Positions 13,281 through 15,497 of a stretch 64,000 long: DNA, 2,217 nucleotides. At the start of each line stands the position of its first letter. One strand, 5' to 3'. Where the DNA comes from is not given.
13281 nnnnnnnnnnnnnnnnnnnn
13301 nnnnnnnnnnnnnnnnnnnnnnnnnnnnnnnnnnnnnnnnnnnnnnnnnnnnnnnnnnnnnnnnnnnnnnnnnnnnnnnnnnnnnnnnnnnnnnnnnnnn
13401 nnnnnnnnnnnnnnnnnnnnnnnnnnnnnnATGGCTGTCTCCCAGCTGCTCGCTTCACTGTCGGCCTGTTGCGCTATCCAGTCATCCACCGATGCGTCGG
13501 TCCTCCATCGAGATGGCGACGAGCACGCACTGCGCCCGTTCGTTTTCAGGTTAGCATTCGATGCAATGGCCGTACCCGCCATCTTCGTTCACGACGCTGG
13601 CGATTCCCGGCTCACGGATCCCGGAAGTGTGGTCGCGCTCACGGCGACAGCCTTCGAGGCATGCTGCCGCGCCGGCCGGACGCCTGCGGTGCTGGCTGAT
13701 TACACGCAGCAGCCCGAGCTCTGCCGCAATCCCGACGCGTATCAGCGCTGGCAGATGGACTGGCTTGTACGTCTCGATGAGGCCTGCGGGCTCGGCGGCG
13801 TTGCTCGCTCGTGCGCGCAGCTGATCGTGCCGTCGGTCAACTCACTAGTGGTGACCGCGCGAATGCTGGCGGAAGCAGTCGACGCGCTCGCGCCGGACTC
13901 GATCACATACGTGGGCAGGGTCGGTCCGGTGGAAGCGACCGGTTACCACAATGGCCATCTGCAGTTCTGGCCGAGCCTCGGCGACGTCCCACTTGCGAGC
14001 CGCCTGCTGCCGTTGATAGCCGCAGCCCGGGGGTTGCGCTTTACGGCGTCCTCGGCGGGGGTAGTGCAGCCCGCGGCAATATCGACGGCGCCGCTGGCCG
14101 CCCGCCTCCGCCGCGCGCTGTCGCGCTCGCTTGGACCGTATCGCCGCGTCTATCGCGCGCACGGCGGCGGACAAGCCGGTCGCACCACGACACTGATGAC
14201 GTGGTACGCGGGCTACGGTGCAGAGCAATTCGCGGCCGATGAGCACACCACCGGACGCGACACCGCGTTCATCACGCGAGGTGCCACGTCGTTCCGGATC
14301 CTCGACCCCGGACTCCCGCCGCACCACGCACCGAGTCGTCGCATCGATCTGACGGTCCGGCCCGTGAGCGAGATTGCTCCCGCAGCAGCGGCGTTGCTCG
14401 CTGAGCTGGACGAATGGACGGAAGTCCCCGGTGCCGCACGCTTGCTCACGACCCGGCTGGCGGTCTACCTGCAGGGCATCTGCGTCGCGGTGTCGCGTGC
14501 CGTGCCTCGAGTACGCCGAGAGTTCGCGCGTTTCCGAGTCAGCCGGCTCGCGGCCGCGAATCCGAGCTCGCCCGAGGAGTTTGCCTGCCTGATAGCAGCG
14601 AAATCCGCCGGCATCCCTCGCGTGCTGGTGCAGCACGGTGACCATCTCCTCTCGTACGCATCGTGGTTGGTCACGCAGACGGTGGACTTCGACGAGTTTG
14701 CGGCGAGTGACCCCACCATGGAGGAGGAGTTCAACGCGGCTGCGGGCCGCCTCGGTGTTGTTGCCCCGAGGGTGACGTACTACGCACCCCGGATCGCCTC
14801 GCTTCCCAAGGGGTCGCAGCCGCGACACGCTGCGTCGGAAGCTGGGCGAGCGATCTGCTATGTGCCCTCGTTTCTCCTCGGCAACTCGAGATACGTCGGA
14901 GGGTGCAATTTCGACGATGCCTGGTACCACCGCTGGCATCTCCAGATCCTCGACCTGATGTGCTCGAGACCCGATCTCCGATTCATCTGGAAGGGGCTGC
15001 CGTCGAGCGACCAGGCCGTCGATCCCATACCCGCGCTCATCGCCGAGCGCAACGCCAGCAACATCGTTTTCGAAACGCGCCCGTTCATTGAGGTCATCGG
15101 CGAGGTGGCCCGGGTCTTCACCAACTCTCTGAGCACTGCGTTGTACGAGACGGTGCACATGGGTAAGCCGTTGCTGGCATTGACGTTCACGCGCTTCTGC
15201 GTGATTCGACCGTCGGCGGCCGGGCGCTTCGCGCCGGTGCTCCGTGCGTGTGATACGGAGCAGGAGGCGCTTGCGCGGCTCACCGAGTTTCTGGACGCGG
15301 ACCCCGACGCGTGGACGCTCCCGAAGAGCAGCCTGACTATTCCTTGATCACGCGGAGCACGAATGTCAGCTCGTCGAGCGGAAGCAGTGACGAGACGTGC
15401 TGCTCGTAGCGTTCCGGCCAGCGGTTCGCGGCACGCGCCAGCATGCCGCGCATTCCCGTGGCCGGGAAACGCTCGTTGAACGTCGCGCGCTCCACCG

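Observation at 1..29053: About 29-kb envelope-glycan island combining a full pseudaminic-acid pathway, a UDP-xylose branch, five SAM methyltransferases and several orphan membrane proteins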

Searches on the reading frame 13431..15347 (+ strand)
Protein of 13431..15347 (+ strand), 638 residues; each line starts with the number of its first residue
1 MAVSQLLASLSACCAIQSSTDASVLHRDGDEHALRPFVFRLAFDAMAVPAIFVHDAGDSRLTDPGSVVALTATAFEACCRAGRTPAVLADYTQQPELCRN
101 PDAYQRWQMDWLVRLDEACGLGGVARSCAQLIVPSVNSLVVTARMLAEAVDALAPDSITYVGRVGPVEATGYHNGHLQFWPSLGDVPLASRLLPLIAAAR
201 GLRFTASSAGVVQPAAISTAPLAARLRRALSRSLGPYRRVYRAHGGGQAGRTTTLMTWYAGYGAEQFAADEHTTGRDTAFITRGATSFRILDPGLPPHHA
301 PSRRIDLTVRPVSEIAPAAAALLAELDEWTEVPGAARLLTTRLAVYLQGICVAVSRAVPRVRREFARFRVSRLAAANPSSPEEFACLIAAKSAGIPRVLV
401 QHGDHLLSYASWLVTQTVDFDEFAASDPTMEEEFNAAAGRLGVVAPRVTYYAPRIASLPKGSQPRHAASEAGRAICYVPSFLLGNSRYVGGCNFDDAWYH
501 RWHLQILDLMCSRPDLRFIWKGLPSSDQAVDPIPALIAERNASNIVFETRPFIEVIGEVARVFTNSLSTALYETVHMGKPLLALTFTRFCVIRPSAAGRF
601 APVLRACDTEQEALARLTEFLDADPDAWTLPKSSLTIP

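Call 6: search_protein_families(library=pfam, proteins=[window:13431-15347:+], max_evalue=0.001)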
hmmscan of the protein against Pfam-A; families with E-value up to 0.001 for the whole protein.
window:13431-15347:+ (638 aa): 0 families

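Call 9: search_protein_families(library=ncbifam, proteins=[window:13431-15347:+], max_evalue=0.001)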
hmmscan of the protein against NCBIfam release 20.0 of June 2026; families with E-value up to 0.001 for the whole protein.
window:13431-15347:+ (638 aa): 0 families

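Call 38: find_related_loci(query=window:13566-15347:+, collection=genome_contigs, flank=10000)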
Query window:13566-15347:+ (593 aa) in genome_contigs; peptide patterns used: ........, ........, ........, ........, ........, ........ (x = any residue, [..] = any of these).
26 stretches matched a pattern; 14 encode a relative of the query (tblastn E <= 1e-3); 12 distinct loci.
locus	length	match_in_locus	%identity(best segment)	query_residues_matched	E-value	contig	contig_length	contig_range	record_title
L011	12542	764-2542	86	1-593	0e+0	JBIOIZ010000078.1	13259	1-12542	MAG: Candidatus Dormibacteria bacterium isolate GcC5-3 k141_1532762_length_13259_cov_67.1742, whole genome shotgun seque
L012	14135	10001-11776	72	1-593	0e+0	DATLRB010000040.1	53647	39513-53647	MAG TPA_asm: Candidatus Saccharimonadales bacterium isolate SMAG_U13893 k141_936527, whole genome shotgun sequence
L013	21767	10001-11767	70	1-593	0e+0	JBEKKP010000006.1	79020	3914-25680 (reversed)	MAG: Candidatus Dormibacteria bacterium isolate SPRUCE 34 SPRUCE_34_6, whole genome shotgun sequence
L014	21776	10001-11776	67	1-592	0e+0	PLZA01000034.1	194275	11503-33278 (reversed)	MAG: Candidatus Dormiibacterota bacterium isolate palsa_871 73.20120700_P3D.21_contig_3996, whole genome shotgun sequenc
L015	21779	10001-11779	66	1-593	0e+0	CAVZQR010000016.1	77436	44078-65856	MAG: Candidatus Dormibacteraeota bacterium isolate MFD05705.bin.2.71 genome assembly, contig: contig_81886, whole genome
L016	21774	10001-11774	66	1-592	0e+0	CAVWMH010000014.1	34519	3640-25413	MAG: Candidatus Dormibacteraeota bacterium isolate MFD09286.bin.3.221 genome assembly, contig: contig_76463, whole genom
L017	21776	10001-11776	55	1-591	0e+0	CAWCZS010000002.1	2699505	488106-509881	MAG: Candidatus Dormibacteraeota bacterium isolate MFD01716.bin.2.17 genome assembly, contig: contig_18889, whole genome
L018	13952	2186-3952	51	4-591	0e+0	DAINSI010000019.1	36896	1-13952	MAG TPA_asm: Candidatus Dormiibacterota bacterium isolate CTOTU41361 NODE_506_length_36896_cov_4.519231, whole genome sh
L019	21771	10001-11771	65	1-593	0e+0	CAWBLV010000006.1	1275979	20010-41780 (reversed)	MAG: Candidatus Dormibacteraeota bacterium isolate MFD05705.bin.2.4 genome assembly, contig: contig_5707, whole genome s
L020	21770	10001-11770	69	1-593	0e+0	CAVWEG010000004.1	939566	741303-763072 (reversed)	MAG: Candidatus Dormibacteraeota bacterium isolate MFD09671.bin.2.25 genome assembly, contig: contig_34280, whole genome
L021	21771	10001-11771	66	1-593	0e+0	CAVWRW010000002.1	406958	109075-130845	MAG: Candidatus Dormibacteraeota bacterium isolate MFD01213.bin.2.121 genome assembly, contig: contig_14979, whole genom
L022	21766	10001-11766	55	1-588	1e-177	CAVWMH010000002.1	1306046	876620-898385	MAG: Candidatus Dormibacteraeota bacterium isolate MFD09286.bin.3.221 genome assembly, contig: contig_18977, whole genom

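Call 41: find_homologous_proteins(query=window:13566-15347:+, max_evalue=0.001)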
Query window:13566-15347:+ (593 aa): 78 proteins with E <= 0.001 among 8000 candidates.
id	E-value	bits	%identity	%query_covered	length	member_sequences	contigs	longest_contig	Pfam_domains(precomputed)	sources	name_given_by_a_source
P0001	0.0e+0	1333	100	100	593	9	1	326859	-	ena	-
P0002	0.0e+0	1161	86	100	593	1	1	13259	-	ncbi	ncbi:MAG: hypothetical protein ACHQ4F_12700 [Candidatus Dormibacteria bacterium]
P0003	1.5e-291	986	74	100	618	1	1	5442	-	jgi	jgi:hypothetical protein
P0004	1.2e-286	970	75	100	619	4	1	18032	-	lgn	-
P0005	1.0e-283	960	72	100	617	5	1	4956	-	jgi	-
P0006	2.7e-280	949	72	100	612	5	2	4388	-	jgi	jgi:hypothetical protein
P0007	2.8e-275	932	70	100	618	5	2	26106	-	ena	-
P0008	4.4e-274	929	71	100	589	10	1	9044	-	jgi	jgi:hypothetical protein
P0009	6.9e-271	918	70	100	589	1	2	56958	-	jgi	jgi:hypothetical protein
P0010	2.1e-269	913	69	100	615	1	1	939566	-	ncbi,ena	-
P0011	4.2e-268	909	69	100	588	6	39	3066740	-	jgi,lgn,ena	jgi:hypothetical protein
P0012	4.3e-266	902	69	100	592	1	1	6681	-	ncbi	-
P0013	1.8e-265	900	67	100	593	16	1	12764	-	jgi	jgi:hypothetical protein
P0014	1.0e-264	898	68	100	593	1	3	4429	-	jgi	jgi:hypothetical protein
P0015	1.0e-263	894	67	100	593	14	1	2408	-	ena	-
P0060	4.0e-125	437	43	98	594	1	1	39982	-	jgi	jgi:hypothetical protein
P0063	1.4e-118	415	40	98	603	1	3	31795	-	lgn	-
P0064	1.3e-117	412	40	96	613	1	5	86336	-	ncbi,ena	-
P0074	1.9e-96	342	37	97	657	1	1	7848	PF27859.1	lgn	-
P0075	6.0e-95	337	36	90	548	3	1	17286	PF27859.1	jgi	-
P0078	9.6e-84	300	35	97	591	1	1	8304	-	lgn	-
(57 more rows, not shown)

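Call 57: predict_structure(alignment_id=A1)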
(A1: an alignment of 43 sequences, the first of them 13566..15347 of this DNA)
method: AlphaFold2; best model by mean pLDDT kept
length: 593 residues; sequences in the alignment: 43
mean_pLDDT: 88.7   pTM: 0.90
mean pLDDT of the five models: 88.7, 87.9, 84.7, 83.2, 82.2
residues with pLDDT >= 90: 379; 70-90: 168; 50-70: 31; < 50: 15
segments of 3 or more residues with pLDDT < 50: 168-174, 417-423
pLDDT, mean of each block of 10 residues (from residue 1): 90 82 95 93 93 93 97 96 95 96 97 94 79 85 96 98 64 60 75 73 75 88 91 87 91 91 88 95 97 95 96 97 96 92 97 86 90 92 89 94 88 59 63 91 86 96 96 84 78 95 89 92 89 94 90 93 96 96 90 64
secondary structure, 60 per line:
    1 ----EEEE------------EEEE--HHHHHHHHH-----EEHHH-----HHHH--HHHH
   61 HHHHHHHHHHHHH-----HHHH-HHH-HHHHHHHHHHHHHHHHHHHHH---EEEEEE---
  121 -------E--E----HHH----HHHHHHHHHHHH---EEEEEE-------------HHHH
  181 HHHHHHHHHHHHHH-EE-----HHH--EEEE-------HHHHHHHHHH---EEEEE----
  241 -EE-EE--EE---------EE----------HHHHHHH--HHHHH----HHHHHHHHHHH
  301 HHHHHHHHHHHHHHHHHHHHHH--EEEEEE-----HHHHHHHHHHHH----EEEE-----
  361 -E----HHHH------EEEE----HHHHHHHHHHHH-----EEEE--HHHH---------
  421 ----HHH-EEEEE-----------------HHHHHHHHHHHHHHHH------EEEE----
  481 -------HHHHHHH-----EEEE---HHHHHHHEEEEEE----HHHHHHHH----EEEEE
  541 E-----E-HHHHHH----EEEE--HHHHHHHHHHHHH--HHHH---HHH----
elements in order: E5-8 E21-24 H27-35 H51-54 H57-73 H79-82 H88-108 E112-117 H143-154 E158-163 H177-194 E208-211 H219-228 E232-236 H272-278 H281-285 H290-322 E325-330 H336-347 E352-355 H367-370 E377-380 H385-396 E402-405 H408-411 E429-433 H451-466 E473-476 H488-494 E500-503 H507-513 E514-519 H524-531 E536-541 H549-554 E559-562 H565-577 H580-583

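Call 60: fold_search(model_id=the predicted structure, library=pdb)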
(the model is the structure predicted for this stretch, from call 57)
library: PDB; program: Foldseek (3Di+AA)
matches with E <= 10: 1042; with E <= 0.001: 101
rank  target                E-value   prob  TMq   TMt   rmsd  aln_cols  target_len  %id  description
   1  3mbo_A                1.2e-08  1.00  0.36  0.52   9.0       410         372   12  Crystal Structure of the Glycosyltransferase BaBshA bound with UDP and L-malate (released 2010-09-29)
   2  7d1i_A                7.8e-08  1.00  0.32  0.49   7.8       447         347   11  Crystal structure of acinetobacter baumannii MurG (released 2021-07-14)
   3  3mbo_C                6.7e-07  1.00  0.33  0.48   9.1       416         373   12  Crystal Structure of the Glycosyltransferase BaBshA bound with UDP and L-malate (released 2010-09-29)
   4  3mbo_G                7.1e-07  1.00  0.33  0.48   9.3       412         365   13  Crystal Structure of the Glycosyltransferase BaBshA bound with UDP and L-malate (released 2010-09-29)
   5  4zht_C                8.4e-07  1.00  0.31  0.45   5.9       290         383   11  Crystal structure of UDP-GlcNAc 2-epimerase (released 2016-06-01)
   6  2jjm_A                8.4e-07  1.00  0.37  0.56   7.6       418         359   11  Crystal Structure of a family GT4 glycosyltransferase from Bacillus anthracis ORF BA1558. (released 2008-08-05)
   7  4fkz_B                8.9e-07  1.00  0.35  0.51  11.6       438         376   12  Crystal structure of Bacillus subtilis UDP-GlcNAc 2-epimerase in complex with UDP-GlcNAc and UDP (released 2013-05-08)
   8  3mbo_F                1.2e-06  1.00  0.34  0.50   9.7       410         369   12  Crystal Structure of the Glycosyltransferase BaBshA bound with UDP and L-malate (released 2010-09-29)
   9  4zht_B                1.6e-06  1.00  0.30  0.44   6.0       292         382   10  Crystal structure of UDP-GlcNAc 2-epimerase (released 2016-06-01)
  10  3mbo_D                1.8e-06  1.00  0.36  0.53   7.6       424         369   14  Crystal Structure of the Glycosyltransferase BaBshA bound with UDP and L-malate (released 2010-09-29)
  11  4neq                  2.1e-06  1.00  0.35  0.52   8.2       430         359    9  The structure of UDP-GlcNAc 2-epimerase from Methanocaldococcus jannaschii (released 2014-04-23)
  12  4nes                  2.5e-06  1.00  0.35  0.53  12.0       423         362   10  Crystal structure of Methanocaldococcus jannaschii UDP-GlcNAc 2-epimerase in complex with UDP-GlcNAc and UDP (released 2014-04-23)
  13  3mbo_B                2.5e-06  1.00  0.34  0.51   7.9       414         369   11  Crystal Structure of the Glycosyltransferase BaBshA bound with UDP and L-malate (released 2010-09-29)
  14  8hjg_A                2.5e-06  1.00  0.32  0.42  10.4       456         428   12  Crystal structure of glycosyltransferase SgUGT94-289-3 in complex with M5, state 1 (released 2024-05-29)
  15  4zht_D                4.1e-06  1.00  0.30  0.44   6.0       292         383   10  Crystal structure of UDP-GlcNAc 2-epimerase (released 2016-06-01)
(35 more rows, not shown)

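Call 71: search_protein_families(library=pfam, proteins=[L011:7319-9895:-, L014:16564-18831:-, L013:14695-17106:-, L014:18759-19694:+, L014:19691-20590:+, L020:17534-18664:+, L013:1379-3790:-, L016:17805-18737:+, L016:18725-19468:+], max_evalue=0.001)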
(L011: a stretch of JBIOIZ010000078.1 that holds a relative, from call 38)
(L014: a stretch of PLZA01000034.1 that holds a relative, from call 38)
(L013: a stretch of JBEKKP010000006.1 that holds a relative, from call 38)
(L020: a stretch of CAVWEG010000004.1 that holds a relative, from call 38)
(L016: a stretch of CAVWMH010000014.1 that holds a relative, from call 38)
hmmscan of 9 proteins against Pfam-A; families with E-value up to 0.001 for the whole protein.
L011:7319-9895:- (858 aa): 0 families

L014:16564-18831:- (755 aa): 0 families

L013:14695-17106:- (803 aa): 0 families

L014:18759-19694:+ (311 aa): 3 families
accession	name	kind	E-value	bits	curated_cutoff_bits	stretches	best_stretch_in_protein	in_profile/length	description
PF13561.12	adh_short_C2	-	1e-43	150.1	27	1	68-309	8-236/236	Enoyl-(Acyl carrier protein) reductase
PF00106.31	adh_short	-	6.7e-32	111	26.6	1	61-259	5-189/195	short chain dehydrogenase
PF08659.16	KR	-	8.1e-08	32.8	22.6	1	61-164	5-110/180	KR domain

L014:19691-20590:+ (299 aa): 1 family
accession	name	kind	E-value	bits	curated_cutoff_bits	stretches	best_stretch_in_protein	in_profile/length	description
PF00248.27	Aldo_ket_red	-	4.9e-20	72.2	24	1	9-205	1-198/291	Aldo/keto reductase family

L020:17534-18664:+ (376 aa): 1 family
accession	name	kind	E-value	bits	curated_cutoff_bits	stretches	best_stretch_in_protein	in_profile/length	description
PF00248.27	Aldo_ket_red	-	4.2e-24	85.6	24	1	86-359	1-289/291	Aldo/keto reductase family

L013:1379-3790:- (803 aa): 0 families

L016:17805-18737:+ (310 aa): 5 families
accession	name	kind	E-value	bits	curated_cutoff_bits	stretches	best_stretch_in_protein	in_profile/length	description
PF13489.12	Methyltransf_23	-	1.3e-19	71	27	1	82-239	16-163/164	Methyltransferase domain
PF08242.18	Methyltransf_12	-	3e-10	41.1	30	1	94-184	2-97/98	Methyltransferase domain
PF08241.18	Methyltransf_11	-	3.4e-09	37.6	21.2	1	94-186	2-94/95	Methyltransferase domain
PF13847.12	Methyltransf_31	-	7e-06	26.2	27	1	92-191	7-113/145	Methyltransferase domain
PF13649.12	Methyltransf_25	-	7.9e-06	26.9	27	1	94-183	3-97/97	Methyltransferase domain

L016:18725-19468:+ (247 aa): 2 families
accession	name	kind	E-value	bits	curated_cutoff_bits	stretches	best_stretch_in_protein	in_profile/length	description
PF13483.12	Lactamase_B_3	-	1.7e-09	38.3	24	1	8-211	4-150/160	Beta-lactamase superfamily domain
PF12706.13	Lactamase_B_2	-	1.2e-06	28.7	27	1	57-188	30-164/200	Beta-lactamase superfamily domain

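Call 75: search_protein_families(library=ncbifam, proteins=[L014:16564-18831:-, L013:1379-3790:-], max_evalue=1)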
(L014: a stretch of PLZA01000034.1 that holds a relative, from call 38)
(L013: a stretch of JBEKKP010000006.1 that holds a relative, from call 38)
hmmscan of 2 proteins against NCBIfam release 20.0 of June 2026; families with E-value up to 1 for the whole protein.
L014:16564-18831:- (755 aa): 0 families

L013:1379-3790:- (803 aa): 0 families

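Call 79: search_protein_families(library=pfam, proteins=[P0074, P0075, window:13566-15347:+, P0078], max_evalue=10)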
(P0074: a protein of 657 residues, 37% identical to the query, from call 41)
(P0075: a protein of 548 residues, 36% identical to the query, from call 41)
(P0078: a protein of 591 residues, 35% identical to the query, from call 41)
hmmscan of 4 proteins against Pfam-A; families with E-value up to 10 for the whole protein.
P0074 (657 aa): 1 family
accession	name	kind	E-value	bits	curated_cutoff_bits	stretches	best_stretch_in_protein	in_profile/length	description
PF20471.4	DUF6716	-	0.027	13.9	27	1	541-595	227-283/342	Putative glycosyltransferase (DUF6716)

P0075 (548 aa): 0 families

window:13566-15347:+ (593 aa): 0 families

P0078 (591 aa): 0 families

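Call 81: find_homologous_proteins(query=L014:16564-18831:-, max_evalue=0.001)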
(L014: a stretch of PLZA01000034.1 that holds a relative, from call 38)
Query L014:16564-18831:- (755 aa): 181 proteins with E <= 0.001 among 8000 candidates; the best 120 are listed.
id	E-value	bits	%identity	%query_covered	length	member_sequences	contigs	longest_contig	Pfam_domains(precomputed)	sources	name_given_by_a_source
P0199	0.0e+0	1642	100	100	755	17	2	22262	-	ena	-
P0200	0.0e+0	1293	79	100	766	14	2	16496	-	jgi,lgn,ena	jgi:hypothetical protein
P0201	0.0e+0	1270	76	100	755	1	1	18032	-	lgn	-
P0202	0.0e+0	1256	77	99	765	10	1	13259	-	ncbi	ncbi:MAG: hypothetical protein ACHQ4F_12730 [Candidatus Dormibacteria bacterium]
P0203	0.0e+0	1232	75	100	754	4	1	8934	-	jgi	jgi:hypothetical protein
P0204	0.0e+0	1218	74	100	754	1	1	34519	-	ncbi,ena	-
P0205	0.0e+0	1170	71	100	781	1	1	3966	-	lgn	-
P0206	0.0e+0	1080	66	99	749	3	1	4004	-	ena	-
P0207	0.0e+0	1059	64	100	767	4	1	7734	-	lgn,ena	-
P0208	0.0e+0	1054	64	99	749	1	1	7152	-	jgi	jgi:hypothetical protein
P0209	0.0e+0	1045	64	99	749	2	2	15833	-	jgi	jgi:hypothetical protein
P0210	0.0e+0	1043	64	99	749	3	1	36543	-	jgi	jgi:hypothetical protein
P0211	0.0e+0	1040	64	99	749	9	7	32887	-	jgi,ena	jgi:hypothetical protein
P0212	0.0e+0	1039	64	98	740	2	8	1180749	-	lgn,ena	-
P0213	0.0e+0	1034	65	99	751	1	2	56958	-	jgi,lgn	jgi:hypothetical protein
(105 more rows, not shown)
